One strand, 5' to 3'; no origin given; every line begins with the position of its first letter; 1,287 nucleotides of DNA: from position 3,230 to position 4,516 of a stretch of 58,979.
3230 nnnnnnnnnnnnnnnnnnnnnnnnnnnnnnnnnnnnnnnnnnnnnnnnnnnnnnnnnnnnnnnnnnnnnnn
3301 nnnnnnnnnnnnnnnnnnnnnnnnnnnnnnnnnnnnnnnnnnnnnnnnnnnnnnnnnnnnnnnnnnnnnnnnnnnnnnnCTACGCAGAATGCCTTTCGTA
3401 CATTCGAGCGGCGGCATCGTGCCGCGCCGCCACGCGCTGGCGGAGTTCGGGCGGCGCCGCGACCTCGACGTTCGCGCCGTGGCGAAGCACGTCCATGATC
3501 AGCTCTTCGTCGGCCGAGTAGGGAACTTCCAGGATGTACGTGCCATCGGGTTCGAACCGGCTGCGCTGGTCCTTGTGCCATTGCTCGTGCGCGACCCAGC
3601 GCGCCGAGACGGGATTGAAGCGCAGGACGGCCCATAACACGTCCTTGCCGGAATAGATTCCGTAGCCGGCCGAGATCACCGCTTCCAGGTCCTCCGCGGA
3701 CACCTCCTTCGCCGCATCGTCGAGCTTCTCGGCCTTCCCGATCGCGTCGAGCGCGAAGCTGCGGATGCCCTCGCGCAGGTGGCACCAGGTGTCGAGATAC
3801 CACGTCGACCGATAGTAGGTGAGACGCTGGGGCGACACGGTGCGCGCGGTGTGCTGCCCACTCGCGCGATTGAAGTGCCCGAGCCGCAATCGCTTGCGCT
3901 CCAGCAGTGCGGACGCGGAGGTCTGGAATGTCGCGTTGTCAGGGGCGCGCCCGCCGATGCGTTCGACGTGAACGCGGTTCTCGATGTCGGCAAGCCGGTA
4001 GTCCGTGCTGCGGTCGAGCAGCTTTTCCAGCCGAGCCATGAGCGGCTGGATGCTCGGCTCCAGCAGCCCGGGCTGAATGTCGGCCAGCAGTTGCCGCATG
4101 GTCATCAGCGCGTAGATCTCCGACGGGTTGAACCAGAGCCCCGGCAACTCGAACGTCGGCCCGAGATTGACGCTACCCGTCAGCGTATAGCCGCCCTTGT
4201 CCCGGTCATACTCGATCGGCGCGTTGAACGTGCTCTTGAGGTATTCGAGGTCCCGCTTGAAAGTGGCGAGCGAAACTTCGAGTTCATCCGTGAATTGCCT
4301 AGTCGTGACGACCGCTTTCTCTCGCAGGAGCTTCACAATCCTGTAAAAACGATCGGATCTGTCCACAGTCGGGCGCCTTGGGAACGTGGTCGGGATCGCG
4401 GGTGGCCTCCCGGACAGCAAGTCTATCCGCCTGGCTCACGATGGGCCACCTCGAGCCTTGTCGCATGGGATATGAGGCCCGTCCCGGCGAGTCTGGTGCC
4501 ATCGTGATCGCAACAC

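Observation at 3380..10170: WYL-flanked three-gene cassette: LRR-like protein, MoxR AAA+, HExxH-vWA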

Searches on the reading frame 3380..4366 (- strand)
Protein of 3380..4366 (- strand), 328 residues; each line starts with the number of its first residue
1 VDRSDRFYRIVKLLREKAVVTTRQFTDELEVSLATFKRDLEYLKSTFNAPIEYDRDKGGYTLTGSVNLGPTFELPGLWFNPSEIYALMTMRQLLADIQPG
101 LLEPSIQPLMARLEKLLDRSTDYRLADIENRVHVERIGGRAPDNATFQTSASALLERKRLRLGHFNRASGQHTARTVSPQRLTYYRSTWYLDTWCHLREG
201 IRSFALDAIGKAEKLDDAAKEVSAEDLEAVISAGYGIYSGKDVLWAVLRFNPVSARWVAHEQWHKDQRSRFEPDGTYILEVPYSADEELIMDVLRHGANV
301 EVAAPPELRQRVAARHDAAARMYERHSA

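Call 5: search_protein_families(library=pfam, proteins=[window:3380-4366:-], max_evalue=0.01)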
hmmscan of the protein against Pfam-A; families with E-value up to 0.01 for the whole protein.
window:3380-4366:- (328 aa): 4 families
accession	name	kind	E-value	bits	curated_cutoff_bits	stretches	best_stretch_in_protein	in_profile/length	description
PF25583.1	WCX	-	3.5e-17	63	23.9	1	244-320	3-76/76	WCX domain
PF13280.12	WYL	-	2.1e-16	60.1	21.8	1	146-213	2-69/70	WYL domain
PF08279.18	HTH_11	-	2e-05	24.8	25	1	9-60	4-54/55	HTH domain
PF08220.18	HTH_DeoR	-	0.00059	20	21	1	9-44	4-39/57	DeoR-like helix-turn-helix domain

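Call 6: search_protein_families(library=padloc, proteins=[window:3380-4366:-], max_evalue=0.01)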
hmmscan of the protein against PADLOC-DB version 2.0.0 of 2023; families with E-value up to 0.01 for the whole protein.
window:3380-4366:- (328 aa): 6 families
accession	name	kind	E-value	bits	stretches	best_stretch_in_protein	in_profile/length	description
PDLC01457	WYL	-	1.4e-40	137.3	1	3-308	2-229/229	"CAS-I,CAS-II,CAS-III,CAS-IV,CAS-V,CAS-VI; associated_signaling"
PDLC01652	WYL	-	2e-30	104.3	1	145-319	18-161/162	"CAS-I,CAS-II,CAS-III,CAS-IV,CAS-V,CAS-VI; associated_signaling"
PDLC01766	Cas3c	-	3.2e-15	53.4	1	3-324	6-317/1009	-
PDLC03787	RTasWYL-YodC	-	1.1e-05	22.7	1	168-216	299-351/354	DRT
PDLC01484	WYL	-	0.00018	18.8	1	272-324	385-437/437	"CAS-I,CAS-II,CAS-III,CAS-IV,CAS-V,CAS-VI; associated_signaling"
PDLC01510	WYL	-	0.00018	18.8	1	272-324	385-437/437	"CAS-I,CAS-II,CAS-III,CAS-IV,CAS-V,CAS-VI; associated_signaling"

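Call 7: search_protein_families(library=ncbifam, proteins=[window:3380-4366:-], max_evalue=0.01)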
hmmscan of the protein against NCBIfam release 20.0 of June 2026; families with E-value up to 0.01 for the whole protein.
window:3380-4366:- (328 aa): 5 families
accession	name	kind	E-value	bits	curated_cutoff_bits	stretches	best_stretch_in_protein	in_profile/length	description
NF053736.1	AcpB_EbpR_MafR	subfamily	1.1e-05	24.9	130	1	6-64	7-66/481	AcpB/EbpR/MafR family transcriptional regulator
NF041397.1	TranRegGlpR_Halo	equivalog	0.00077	19.2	300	1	5-46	5-46/253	HTH-type transcriptional regulator GlpR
NF010034.0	PRK13509.1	equivalog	0.0025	17.2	244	1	1-44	1-44/251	HTH-type transcriptional regulator UlaR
NF007720.0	PRK10411.1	equivalog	0.0038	16.6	259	1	5-45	4-44/243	L-fucose operon activator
TIGR03985.1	TIGR03985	hypoth_equivalog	0.0056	16.3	60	0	272-323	198-248/249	TIGR03985 family CRISPR-associated protein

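Call 91: search_solved_structures(query=window:3380-4366:-, max_evalue=0.001)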
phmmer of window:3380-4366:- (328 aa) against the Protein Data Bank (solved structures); distinct sequences matched with E-value up to 0.001: 7.
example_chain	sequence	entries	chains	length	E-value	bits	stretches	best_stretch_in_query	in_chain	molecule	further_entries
6sj9_A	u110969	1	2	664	9e-17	64.8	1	141-324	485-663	Proteasome accessory factor B/C (PafBC)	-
7p5x_AX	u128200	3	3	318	2.4e-12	50.2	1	94-325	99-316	PafC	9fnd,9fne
9cu3_B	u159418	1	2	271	0.00017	24.5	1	104-315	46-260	WYL domain-containing protein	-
9pfq_Q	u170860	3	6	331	0.00021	24.2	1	102-314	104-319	WYL domain-containing protein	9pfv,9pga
8tp8_A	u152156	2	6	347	0.00024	24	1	102-314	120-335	DeoR-family transcriptional regulator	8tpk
7tzv_A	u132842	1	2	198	0.00087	22.1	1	169-315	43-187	WYL domain-containing protein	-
7u02_B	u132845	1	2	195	0.00091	22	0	170-315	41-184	WYL domain-containing protein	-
